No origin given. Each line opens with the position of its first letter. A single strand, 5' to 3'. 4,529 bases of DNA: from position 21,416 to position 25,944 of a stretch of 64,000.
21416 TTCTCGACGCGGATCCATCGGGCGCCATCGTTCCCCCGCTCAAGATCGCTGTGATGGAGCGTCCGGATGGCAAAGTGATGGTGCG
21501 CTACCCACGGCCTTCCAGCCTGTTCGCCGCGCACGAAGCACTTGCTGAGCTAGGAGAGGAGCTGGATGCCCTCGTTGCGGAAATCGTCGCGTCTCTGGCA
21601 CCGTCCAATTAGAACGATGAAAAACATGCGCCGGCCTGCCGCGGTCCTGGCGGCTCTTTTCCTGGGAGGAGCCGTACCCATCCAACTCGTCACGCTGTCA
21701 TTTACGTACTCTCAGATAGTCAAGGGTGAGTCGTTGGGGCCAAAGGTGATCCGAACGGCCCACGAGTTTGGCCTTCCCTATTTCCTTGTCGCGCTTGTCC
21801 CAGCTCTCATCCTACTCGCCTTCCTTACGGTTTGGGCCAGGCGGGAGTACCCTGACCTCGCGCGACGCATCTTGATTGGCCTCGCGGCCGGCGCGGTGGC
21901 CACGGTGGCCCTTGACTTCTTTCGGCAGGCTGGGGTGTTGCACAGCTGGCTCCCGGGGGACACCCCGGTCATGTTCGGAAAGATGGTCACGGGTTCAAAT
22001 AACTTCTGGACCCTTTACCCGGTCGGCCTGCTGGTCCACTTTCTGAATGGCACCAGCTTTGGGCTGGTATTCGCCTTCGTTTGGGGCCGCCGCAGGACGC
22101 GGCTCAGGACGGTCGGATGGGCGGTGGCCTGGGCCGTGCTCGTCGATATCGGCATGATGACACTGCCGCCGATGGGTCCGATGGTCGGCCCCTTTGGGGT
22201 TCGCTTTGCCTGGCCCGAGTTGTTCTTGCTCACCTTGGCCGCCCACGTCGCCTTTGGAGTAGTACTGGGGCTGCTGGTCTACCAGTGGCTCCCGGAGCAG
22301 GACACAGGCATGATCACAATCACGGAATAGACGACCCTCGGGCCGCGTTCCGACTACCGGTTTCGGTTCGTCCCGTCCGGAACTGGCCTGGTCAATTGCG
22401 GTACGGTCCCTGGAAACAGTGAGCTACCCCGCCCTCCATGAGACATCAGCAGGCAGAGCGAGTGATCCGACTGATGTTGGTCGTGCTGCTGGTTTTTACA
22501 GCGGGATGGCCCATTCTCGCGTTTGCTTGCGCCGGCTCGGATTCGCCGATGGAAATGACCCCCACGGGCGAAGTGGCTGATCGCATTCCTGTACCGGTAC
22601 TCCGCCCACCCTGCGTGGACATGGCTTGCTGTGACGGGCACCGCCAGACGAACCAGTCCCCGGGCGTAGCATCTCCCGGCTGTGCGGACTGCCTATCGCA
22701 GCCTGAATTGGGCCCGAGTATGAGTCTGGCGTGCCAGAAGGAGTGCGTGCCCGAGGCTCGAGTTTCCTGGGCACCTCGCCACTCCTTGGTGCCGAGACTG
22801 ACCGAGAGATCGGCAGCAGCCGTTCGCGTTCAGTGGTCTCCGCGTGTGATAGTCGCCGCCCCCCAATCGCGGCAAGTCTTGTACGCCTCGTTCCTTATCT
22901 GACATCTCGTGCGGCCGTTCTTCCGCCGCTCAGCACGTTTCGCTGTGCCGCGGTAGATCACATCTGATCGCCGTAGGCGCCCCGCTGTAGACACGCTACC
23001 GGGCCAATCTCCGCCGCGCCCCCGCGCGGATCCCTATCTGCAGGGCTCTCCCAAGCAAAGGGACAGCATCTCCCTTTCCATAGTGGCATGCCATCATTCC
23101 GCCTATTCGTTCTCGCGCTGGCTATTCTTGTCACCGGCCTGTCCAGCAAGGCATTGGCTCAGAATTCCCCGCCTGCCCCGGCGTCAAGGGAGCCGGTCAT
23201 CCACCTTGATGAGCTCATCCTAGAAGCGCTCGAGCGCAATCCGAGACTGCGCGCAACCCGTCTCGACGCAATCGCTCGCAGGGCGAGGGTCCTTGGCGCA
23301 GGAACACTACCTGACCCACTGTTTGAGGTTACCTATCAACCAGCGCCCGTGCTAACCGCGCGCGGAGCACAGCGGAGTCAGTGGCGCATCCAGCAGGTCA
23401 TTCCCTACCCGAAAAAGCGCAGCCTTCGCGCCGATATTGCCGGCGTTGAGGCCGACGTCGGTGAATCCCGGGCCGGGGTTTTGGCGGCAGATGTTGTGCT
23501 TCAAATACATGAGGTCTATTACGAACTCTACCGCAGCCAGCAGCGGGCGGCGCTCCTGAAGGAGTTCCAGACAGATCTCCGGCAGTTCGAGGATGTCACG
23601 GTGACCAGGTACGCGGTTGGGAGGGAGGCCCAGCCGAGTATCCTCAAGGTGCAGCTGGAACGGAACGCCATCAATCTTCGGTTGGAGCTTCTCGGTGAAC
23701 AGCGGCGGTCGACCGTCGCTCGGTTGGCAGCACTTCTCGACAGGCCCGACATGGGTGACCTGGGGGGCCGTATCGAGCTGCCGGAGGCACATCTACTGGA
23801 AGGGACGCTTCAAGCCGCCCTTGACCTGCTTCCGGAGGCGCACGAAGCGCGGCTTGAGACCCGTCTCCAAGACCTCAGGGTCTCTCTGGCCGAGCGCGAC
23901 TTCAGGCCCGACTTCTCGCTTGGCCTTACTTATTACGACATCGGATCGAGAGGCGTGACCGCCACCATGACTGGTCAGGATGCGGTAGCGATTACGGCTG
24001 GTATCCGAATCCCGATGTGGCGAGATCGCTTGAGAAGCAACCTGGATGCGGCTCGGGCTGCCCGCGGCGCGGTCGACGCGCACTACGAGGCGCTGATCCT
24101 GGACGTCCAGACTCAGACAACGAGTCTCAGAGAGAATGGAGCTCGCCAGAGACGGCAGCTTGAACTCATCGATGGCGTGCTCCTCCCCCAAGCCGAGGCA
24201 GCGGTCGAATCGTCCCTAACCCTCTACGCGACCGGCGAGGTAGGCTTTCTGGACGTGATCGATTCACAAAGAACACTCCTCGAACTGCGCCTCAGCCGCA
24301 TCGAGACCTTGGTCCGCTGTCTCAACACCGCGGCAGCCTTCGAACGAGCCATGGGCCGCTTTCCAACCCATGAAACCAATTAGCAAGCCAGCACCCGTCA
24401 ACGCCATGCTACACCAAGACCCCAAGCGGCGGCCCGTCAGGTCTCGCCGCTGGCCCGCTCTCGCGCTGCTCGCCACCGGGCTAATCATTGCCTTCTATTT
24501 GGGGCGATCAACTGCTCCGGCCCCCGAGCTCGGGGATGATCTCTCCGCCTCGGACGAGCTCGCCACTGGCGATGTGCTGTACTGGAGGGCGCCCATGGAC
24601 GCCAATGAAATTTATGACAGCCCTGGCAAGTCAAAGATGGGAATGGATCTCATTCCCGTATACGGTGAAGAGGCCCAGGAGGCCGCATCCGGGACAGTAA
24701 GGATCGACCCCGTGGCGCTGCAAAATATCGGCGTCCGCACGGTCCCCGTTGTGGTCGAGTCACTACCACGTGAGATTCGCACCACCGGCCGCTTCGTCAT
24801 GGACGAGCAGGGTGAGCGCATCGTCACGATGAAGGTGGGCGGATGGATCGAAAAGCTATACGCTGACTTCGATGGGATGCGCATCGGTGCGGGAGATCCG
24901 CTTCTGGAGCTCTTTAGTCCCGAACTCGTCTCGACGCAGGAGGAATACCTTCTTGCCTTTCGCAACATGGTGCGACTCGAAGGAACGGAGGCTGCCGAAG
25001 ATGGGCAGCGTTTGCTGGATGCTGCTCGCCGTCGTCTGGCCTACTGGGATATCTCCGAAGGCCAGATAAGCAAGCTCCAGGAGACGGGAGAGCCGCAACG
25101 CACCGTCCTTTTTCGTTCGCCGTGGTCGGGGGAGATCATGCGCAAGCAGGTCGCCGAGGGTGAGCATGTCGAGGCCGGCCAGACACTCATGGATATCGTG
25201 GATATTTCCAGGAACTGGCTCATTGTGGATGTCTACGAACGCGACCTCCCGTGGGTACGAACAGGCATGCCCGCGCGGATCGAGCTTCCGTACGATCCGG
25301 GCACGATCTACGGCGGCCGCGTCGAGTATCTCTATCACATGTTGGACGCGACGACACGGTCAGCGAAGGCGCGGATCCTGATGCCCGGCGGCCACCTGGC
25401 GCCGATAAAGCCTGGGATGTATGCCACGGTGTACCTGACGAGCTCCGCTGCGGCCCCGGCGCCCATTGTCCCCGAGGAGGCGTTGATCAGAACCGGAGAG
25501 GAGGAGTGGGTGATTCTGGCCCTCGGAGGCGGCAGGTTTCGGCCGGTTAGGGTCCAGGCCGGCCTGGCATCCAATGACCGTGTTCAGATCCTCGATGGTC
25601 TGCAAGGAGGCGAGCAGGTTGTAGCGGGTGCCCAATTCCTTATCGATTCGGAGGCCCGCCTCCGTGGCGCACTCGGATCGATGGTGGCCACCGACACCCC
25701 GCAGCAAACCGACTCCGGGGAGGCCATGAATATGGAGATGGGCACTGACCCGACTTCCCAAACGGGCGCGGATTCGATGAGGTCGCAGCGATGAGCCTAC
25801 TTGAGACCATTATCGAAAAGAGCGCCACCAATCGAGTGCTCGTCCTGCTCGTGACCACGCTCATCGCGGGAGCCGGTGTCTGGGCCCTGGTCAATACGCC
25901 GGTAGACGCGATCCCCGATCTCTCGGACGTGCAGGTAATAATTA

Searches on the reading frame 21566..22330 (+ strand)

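Call 25: search_protein_families(library=pfam, proteins=[window:21566-22330:+])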
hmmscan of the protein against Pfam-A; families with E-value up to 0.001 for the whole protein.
window:21566-22330:+ (254 aa): 0 families

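Call 44: search_protein_families(library=pfam, proteins=[window:21566-22330:+], max_evalue=5)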
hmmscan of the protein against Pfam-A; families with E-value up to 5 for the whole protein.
window:21566-22330:+ (254 aa): 4 families
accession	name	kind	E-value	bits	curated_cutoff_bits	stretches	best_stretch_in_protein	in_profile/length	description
PF06826.17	Asp-Al_Ex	-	0.003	17.9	27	1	54-114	68-128/167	Predicted Permease Membrane Region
PF20587.3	DUF6789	-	0.0036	17.9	27.1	1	100-245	2-139/144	Family of unknown function (DUF6789)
PF03988.17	DUF347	-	0.16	12.7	28.2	1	65-94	21-50/52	Repeat of Unknown Function (DUF347)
PF19942.4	DUF6404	-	1.8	9.4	27.6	0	155-185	82-112/115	Family of unknown function (DUF6404)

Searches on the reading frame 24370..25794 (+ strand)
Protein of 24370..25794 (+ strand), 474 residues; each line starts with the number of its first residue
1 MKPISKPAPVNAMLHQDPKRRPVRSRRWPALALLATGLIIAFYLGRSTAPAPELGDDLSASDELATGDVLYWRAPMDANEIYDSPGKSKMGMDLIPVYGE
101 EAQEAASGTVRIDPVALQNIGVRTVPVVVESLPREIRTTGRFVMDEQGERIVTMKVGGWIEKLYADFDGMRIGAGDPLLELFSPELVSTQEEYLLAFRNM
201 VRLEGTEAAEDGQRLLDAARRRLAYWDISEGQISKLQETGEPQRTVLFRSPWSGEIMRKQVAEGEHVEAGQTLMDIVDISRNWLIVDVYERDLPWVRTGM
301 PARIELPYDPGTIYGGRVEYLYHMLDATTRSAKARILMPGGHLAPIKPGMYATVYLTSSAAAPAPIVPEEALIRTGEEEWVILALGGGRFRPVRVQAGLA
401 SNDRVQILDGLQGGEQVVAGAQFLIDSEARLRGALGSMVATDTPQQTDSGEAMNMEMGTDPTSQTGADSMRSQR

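Call 32: search_protein_families(library=pfam, proteins=[window:24370-25794:+], max_evalue=1e-8)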
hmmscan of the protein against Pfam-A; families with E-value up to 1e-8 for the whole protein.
window:24370-25794:+ (474 aa): 2 families
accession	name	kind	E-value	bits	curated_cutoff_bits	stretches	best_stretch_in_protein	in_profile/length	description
PF16576.10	HlyD_D23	-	1.1e-60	205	30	1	132-352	2-214/214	Barrel-sandwich domain of CusB or HlyD membrane-fusion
PF13437.12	HlyD_3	-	2.6e-16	60.7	22.2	1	249-349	3-106/106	HlyD family secretion protein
